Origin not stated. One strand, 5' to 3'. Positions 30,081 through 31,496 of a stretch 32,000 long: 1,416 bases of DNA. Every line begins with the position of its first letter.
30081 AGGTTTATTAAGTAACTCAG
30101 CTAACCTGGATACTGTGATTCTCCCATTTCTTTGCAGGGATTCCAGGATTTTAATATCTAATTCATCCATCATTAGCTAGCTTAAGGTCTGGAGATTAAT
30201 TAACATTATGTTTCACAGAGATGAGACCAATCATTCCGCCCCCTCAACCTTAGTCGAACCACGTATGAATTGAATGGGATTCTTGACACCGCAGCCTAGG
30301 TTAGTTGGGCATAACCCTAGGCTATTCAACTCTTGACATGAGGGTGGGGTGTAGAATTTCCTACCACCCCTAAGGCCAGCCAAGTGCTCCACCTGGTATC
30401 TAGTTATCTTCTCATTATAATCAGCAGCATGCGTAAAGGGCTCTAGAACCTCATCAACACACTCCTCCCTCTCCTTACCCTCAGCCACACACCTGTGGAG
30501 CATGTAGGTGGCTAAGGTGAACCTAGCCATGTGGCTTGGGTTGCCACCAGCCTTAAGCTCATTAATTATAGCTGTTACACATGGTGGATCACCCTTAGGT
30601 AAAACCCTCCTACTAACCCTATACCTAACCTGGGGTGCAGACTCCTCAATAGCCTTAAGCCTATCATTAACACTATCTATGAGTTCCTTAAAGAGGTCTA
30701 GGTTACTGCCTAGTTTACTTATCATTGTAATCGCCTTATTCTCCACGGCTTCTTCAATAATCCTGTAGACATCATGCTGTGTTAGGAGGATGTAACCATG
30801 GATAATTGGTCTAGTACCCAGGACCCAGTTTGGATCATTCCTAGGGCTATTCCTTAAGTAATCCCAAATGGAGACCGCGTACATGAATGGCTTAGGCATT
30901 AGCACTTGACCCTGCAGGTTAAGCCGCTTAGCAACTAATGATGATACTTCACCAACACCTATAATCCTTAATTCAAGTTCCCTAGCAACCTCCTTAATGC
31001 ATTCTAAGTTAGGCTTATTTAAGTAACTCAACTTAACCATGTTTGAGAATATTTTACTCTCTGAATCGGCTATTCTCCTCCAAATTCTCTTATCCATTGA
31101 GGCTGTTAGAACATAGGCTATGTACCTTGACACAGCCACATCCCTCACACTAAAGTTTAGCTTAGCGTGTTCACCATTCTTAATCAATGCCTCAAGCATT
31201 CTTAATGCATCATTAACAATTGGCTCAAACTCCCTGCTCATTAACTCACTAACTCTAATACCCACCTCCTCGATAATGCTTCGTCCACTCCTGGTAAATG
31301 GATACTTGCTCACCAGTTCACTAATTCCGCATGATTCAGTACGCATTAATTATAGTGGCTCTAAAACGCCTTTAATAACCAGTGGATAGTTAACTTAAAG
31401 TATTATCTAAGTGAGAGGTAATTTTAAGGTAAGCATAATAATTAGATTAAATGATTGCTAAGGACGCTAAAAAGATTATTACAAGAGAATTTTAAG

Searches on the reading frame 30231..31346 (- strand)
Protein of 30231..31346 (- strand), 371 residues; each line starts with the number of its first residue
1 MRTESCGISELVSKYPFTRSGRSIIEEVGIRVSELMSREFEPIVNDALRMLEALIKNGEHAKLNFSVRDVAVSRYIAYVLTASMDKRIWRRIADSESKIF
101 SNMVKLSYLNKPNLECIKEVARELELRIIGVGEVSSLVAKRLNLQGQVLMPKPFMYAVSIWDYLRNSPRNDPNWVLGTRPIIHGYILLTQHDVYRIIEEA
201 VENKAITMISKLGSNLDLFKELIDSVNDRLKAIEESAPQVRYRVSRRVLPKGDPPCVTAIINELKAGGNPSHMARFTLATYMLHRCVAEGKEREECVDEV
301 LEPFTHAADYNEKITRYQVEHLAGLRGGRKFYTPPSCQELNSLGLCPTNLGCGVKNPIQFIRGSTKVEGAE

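Call 28: search_protein_families(library=pfam, proteins=[window:30231-31346:-], max_evalue=0.001)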
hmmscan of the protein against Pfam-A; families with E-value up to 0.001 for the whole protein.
window:30231-31346:- (371 aa): 1 family
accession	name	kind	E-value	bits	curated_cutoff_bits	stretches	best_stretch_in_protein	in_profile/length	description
PF04104.19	DNA_primase_lrg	-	3.6e-22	79.4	22.4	1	156-348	3-206/266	Eukaryotic and archaeal DNA primase, large subunit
